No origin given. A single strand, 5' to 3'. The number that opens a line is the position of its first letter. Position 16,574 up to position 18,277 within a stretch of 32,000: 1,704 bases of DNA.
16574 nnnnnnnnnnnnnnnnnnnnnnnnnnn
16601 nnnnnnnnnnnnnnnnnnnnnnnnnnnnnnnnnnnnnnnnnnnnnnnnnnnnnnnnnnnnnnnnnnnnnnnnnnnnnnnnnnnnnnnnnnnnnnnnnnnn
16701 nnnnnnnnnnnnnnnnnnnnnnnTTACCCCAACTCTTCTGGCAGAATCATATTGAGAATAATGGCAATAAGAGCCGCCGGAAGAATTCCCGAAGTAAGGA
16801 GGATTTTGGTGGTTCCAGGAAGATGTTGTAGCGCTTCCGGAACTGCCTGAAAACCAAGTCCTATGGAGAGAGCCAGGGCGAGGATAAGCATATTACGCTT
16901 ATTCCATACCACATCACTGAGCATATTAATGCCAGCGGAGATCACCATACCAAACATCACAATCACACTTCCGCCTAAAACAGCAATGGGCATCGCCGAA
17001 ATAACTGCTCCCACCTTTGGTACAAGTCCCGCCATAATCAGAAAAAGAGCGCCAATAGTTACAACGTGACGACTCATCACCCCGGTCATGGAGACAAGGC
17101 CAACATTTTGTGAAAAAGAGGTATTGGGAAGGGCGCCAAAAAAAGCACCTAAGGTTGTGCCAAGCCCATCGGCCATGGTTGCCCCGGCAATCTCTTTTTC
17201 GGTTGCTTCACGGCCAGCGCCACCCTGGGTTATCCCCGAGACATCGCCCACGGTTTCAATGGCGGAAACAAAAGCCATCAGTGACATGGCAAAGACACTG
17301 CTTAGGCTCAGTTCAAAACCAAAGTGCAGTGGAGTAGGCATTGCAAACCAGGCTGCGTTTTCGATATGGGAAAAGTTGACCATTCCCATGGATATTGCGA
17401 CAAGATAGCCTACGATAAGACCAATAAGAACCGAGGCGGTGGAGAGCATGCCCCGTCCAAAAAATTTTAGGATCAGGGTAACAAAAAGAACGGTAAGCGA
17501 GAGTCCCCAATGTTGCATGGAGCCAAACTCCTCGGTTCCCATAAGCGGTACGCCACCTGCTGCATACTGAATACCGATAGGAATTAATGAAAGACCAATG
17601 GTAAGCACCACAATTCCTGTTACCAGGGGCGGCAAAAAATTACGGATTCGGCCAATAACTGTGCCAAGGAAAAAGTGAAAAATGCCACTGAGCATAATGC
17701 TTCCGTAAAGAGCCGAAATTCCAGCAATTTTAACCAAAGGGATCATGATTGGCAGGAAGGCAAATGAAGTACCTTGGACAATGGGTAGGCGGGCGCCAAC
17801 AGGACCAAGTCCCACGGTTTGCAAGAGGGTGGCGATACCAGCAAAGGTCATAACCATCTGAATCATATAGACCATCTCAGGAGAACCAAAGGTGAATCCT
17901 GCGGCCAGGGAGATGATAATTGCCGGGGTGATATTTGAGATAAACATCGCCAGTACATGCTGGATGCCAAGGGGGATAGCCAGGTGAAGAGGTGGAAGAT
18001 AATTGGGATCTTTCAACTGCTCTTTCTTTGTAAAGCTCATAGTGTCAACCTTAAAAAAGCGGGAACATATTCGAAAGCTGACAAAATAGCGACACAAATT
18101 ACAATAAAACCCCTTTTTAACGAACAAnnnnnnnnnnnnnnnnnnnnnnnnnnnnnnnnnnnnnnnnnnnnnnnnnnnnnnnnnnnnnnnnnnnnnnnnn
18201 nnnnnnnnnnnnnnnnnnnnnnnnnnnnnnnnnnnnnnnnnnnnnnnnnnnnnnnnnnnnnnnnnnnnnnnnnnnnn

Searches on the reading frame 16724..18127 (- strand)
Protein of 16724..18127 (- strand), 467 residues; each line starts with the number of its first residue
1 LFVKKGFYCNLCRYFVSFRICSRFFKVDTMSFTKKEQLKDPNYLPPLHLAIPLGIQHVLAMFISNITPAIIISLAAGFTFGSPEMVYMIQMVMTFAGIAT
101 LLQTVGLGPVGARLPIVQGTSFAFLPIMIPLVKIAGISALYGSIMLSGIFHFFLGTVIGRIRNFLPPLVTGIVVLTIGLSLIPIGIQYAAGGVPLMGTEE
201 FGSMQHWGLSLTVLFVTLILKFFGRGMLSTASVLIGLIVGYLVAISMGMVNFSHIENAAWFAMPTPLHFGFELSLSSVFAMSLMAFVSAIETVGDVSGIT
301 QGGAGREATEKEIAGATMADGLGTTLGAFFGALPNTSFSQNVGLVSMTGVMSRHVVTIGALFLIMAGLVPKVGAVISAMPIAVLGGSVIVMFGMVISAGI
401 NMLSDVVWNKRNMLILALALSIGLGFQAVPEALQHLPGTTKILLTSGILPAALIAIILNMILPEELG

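Call 7: search_protein_families(library=pfam, proteins=[window:16724-18127:-], max_evalue=0.01)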
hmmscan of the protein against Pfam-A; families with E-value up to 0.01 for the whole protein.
window:16724-18127:- (467 aa): 1 family
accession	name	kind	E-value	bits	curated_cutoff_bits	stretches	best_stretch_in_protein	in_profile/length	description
PF00860.26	Xan_ur_permease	-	2.2e-86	290.5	27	1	51-431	4-388/389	Permease family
